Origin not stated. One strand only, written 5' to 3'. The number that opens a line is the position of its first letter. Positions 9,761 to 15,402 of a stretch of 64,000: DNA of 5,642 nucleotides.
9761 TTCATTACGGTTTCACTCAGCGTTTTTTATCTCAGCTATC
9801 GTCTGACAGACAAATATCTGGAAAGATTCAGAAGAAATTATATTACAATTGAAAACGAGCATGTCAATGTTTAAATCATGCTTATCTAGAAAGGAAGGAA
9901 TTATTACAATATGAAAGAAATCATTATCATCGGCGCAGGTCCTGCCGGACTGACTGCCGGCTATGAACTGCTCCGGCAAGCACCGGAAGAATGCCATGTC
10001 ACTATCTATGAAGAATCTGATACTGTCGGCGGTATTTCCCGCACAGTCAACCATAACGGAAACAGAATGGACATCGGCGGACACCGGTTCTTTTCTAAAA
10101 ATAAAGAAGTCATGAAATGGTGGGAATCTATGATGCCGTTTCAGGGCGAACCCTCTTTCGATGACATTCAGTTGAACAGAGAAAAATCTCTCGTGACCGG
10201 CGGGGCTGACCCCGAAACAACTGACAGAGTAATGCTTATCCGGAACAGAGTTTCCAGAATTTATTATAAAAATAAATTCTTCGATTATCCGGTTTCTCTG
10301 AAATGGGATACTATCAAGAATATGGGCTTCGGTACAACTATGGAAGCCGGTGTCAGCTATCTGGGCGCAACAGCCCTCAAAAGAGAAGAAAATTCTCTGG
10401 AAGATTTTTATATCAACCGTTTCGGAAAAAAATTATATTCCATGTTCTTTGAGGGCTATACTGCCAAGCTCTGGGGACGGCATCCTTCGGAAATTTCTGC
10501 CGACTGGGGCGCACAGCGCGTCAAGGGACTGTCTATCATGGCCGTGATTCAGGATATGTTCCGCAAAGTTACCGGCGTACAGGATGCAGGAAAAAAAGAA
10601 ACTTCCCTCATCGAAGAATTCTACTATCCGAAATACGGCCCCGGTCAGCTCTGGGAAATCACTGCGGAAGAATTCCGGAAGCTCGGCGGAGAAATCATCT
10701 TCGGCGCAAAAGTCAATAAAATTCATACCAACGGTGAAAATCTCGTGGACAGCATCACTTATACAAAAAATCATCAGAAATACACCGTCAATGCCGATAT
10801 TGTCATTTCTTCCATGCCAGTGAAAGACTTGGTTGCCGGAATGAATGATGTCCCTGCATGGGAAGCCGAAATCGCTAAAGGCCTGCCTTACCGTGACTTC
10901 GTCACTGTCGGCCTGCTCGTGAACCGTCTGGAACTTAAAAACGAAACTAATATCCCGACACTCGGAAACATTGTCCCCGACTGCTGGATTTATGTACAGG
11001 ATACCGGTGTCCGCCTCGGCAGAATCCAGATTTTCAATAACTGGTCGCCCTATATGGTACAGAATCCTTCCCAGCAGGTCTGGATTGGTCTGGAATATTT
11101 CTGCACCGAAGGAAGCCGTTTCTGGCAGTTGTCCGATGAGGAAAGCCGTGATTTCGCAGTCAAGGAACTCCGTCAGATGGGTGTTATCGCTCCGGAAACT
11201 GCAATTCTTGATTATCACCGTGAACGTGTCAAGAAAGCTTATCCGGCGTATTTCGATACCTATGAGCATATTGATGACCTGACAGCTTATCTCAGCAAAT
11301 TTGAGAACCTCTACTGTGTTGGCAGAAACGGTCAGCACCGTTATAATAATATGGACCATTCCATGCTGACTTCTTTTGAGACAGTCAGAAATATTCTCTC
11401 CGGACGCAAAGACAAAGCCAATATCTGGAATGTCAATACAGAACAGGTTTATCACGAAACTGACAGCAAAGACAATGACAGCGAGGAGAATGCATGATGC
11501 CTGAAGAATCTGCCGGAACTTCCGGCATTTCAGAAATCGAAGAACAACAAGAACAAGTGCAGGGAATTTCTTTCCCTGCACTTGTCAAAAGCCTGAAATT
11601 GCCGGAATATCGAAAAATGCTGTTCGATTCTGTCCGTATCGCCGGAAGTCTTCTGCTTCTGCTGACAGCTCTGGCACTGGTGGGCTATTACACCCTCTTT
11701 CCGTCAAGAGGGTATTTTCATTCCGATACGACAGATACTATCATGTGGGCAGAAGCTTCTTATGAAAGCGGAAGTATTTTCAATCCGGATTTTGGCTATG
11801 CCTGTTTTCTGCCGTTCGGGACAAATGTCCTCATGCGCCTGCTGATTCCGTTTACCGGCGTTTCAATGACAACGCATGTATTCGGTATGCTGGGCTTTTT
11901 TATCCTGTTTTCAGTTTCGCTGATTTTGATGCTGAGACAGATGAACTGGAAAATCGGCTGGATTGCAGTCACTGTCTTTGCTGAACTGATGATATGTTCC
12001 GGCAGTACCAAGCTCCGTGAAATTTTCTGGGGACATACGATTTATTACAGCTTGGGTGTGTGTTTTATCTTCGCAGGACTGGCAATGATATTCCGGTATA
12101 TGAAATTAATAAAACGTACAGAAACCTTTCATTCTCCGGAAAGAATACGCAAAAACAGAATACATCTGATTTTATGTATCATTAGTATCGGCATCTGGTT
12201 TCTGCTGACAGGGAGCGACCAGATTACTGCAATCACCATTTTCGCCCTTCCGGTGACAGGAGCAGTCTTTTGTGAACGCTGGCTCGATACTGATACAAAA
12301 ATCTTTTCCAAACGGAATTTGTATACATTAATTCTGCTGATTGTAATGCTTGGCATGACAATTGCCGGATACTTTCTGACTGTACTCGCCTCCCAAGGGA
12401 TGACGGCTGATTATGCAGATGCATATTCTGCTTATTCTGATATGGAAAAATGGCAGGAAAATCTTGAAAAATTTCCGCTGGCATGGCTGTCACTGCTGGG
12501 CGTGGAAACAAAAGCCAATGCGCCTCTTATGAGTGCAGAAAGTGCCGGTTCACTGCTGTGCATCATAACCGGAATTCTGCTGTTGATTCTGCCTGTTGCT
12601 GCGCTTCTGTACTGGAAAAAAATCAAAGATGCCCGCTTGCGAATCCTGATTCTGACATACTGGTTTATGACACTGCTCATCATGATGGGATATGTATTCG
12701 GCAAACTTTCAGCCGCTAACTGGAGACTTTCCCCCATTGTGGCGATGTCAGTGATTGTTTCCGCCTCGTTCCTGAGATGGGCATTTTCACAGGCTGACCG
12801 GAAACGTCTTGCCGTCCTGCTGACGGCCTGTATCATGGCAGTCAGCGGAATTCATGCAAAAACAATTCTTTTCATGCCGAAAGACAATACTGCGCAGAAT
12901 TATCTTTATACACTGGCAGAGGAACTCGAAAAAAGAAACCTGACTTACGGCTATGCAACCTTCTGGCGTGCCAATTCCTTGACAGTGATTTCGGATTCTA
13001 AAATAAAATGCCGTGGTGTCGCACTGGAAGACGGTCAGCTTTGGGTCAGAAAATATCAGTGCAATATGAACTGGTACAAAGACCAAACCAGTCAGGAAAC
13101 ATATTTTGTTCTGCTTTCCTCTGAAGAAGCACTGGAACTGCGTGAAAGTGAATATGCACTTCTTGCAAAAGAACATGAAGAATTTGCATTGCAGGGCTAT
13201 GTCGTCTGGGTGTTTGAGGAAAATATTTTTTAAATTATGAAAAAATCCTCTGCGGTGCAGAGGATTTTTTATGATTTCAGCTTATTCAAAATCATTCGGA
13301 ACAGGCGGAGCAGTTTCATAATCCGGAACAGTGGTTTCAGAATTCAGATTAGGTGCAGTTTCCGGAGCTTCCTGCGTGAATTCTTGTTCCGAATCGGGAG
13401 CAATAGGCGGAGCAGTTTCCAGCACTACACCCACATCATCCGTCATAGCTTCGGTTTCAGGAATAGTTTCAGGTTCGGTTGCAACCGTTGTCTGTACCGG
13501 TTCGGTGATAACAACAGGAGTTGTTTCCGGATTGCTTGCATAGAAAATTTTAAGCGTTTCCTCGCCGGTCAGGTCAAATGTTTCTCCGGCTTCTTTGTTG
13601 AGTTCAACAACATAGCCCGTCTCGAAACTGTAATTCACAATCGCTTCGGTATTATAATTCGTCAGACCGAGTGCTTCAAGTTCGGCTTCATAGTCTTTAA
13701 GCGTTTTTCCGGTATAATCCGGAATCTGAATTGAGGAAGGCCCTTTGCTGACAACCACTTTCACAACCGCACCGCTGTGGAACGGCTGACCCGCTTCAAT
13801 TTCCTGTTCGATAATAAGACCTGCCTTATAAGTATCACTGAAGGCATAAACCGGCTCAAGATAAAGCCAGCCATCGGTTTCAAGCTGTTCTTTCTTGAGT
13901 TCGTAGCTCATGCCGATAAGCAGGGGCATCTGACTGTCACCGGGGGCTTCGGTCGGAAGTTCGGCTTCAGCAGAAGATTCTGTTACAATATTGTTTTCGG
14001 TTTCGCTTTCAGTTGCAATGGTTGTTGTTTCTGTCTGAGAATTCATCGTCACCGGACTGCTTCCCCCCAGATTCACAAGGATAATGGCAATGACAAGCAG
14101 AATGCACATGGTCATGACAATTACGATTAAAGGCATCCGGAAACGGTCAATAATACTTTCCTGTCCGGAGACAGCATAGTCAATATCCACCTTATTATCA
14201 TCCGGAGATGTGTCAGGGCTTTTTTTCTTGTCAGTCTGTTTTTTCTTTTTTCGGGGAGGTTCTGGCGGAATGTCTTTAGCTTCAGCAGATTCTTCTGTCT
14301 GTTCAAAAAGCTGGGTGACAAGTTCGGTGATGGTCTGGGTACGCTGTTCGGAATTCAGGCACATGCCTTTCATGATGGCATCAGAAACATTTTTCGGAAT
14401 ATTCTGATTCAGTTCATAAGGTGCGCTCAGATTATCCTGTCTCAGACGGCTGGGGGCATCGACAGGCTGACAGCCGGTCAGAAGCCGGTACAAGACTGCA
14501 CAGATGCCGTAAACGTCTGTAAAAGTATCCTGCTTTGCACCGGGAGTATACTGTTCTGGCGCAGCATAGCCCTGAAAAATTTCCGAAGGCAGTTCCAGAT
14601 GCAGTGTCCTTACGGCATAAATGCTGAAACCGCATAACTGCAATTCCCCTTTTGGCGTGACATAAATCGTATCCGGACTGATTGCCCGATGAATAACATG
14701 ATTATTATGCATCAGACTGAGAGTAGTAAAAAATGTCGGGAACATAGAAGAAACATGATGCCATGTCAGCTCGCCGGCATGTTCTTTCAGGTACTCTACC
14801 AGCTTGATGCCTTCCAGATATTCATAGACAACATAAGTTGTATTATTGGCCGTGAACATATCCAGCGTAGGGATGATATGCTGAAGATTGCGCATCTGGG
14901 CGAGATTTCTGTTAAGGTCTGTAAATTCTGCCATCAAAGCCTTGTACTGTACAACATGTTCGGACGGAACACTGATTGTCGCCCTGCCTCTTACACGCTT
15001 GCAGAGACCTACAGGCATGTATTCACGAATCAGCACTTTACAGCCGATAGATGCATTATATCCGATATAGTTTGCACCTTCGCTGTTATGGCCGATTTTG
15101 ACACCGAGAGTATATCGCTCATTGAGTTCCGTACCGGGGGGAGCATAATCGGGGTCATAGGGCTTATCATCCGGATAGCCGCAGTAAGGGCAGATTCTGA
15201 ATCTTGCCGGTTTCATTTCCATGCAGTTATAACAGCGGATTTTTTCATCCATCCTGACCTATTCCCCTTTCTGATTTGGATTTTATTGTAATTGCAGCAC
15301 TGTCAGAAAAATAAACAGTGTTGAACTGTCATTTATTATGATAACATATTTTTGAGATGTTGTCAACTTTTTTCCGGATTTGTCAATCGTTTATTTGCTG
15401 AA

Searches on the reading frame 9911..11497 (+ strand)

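Call 67: search_protein_families(library=pfam, proteins=[window:9911-11497:+], max_evalue=0.05)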
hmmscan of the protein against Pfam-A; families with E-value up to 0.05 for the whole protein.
window:9911-11497:+ (528 aa): 13 families
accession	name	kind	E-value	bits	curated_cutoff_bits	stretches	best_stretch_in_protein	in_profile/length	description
PF01593.30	Amino_oxidase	-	2.3e-17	63.9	19.8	1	12-471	2-417/443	Flavin containing amine oxidoreductase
PF13450.12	NAD_binding_8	-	4.2e-13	49.8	21.9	1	6-72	1-66/68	NAD(P)-binding Rossmann-like domain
PF01266.30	DAO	-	1.3e-06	28.6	27.9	1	4-43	2-39/353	FAD dependent oxidoreductase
PF07992.20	Pyr_redox_2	-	1e-05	25.6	26.1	1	3-38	2-34/291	Pyridine nucleotide-disulphide oxidoreductase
PF00070.33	Pyr_redox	-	5e-05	24.2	22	0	249-285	44-80/82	Pyridine nucleotide-disulphide oxidoreductase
PF12831.13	FAD_oxidored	-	6.3e-05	22.9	27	0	3-42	1-37/416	FAD dependent oxidoreductase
PF13454.12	NAD_binding_9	-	7.3e-05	23.2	21.8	1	5-55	1-53/155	FAD-NAD(P)-binding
PF01946.23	Thi4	-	9.3e-05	22.2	26.2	1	3-41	19-55/235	Thi4 family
PF01494.25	FAD_binding_3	-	0.0013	18.5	22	0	3-23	3-23/349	FAD binding domain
PF03486.20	HI0933_like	-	0.0039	17.1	50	1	3-40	2-36/244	HI0933-like protein Rossmann domain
PF06100.17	MCRA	-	0.021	14.2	23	0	2-69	2-70/495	MCRA family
PF13738.12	Pyr_redox_3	-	0.033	13.9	30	0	5-23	1-19/305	Pyridine nucleotide-disulphide oxidoreductase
PF00890.30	FAD_binding_2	-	0.035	13.7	20.4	0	4-30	2-27/414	FAD binding domain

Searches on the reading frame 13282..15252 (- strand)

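Call 67: search_protein_families(library=pfam, proteins=[window:13282-15252:-], max_evalue=0.05)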
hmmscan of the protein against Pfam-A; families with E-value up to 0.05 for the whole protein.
window:13282-15252:- (656 aa): 5 families
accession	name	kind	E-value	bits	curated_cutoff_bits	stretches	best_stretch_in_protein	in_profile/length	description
PF03793.24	PASTA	-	6.1e-17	61.8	23.2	2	441-503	2-64/64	PASTA domain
PF00069.31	Pkinase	-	2.2e-16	60.5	31.7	1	118-312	50-258/263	Protein kinase domain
PF07714.23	PK_Tyr_Ser-Thr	-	8.5e-12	45.4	23.1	1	109-313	47-256/258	Protein tyrosine and serine/threonine kinase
PF14531.12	Kinase-like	-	0.0018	18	25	1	181-297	161-281/289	Kinase-like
PF12773.13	DZR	-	0.014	16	27.3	1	5-25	25-45/45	Double zinc ribbon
